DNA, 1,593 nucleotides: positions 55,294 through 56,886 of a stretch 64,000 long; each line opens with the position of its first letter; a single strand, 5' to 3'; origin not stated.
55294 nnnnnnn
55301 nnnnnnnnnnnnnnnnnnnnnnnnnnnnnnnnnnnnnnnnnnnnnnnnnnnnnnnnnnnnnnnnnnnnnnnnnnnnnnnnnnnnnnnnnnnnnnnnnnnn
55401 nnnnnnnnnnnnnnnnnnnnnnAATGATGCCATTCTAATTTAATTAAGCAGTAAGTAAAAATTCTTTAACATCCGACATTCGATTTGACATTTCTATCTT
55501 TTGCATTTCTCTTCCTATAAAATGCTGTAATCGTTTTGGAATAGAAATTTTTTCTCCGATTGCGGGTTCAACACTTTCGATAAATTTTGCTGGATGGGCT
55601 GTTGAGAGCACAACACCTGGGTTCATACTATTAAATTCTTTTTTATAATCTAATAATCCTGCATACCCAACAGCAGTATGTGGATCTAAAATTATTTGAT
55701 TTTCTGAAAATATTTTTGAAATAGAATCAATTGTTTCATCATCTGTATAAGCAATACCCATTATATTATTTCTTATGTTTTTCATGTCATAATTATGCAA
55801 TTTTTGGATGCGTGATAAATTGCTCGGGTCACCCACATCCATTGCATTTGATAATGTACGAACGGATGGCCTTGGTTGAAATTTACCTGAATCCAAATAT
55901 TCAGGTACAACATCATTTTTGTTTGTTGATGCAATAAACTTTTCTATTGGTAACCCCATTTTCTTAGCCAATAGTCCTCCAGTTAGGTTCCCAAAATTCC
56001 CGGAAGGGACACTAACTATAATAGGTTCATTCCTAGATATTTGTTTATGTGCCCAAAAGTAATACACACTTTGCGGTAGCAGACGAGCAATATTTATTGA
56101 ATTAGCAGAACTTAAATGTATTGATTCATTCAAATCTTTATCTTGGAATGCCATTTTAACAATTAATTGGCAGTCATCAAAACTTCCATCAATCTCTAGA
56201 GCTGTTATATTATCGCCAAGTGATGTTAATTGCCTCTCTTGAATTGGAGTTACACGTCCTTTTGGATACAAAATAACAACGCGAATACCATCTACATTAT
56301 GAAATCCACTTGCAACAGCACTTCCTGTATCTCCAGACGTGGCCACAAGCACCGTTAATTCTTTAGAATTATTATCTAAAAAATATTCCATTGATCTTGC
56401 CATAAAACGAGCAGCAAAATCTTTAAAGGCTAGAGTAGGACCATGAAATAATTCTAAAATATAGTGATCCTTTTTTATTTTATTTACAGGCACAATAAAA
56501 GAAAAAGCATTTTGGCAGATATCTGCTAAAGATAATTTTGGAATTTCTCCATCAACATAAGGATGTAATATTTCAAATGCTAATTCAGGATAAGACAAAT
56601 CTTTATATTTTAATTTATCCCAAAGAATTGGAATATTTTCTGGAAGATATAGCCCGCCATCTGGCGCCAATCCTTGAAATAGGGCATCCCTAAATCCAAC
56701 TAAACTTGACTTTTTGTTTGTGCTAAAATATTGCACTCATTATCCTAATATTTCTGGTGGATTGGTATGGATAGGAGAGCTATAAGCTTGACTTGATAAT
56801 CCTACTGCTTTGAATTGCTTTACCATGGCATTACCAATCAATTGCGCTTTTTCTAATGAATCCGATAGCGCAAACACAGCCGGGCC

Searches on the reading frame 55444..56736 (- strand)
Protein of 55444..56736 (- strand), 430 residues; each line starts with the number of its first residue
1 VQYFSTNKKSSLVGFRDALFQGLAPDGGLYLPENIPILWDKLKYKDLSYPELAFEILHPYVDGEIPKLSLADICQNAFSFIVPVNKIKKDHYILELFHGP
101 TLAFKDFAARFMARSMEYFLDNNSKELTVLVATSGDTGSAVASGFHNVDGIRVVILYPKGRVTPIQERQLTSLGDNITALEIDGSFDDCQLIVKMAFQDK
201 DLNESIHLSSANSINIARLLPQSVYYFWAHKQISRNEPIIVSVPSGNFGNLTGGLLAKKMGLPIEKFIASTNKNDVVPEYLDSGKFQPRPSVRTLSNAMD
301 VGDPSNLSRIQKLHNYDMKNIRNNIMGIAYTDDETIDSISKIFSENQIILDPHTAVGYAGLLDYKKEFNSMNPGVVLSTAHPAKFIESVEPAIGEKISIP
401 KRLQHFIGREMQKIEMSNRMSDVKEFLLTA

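Call 45: search_protein_families(library=ncbifam, proteins=[window:55444-56736:-], max_evalue=0.00001)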
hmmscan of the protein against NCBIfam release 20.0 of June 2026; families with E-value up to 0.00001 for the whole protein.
window:55444-56736:- (430 aa): 1 family
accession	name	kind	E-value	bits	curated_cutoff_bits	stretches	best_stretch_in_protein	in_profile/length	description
TIGR00260.1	thrC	equivalog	1.9e-88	296.9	167.1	1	64-394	12-332/340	threonine synthase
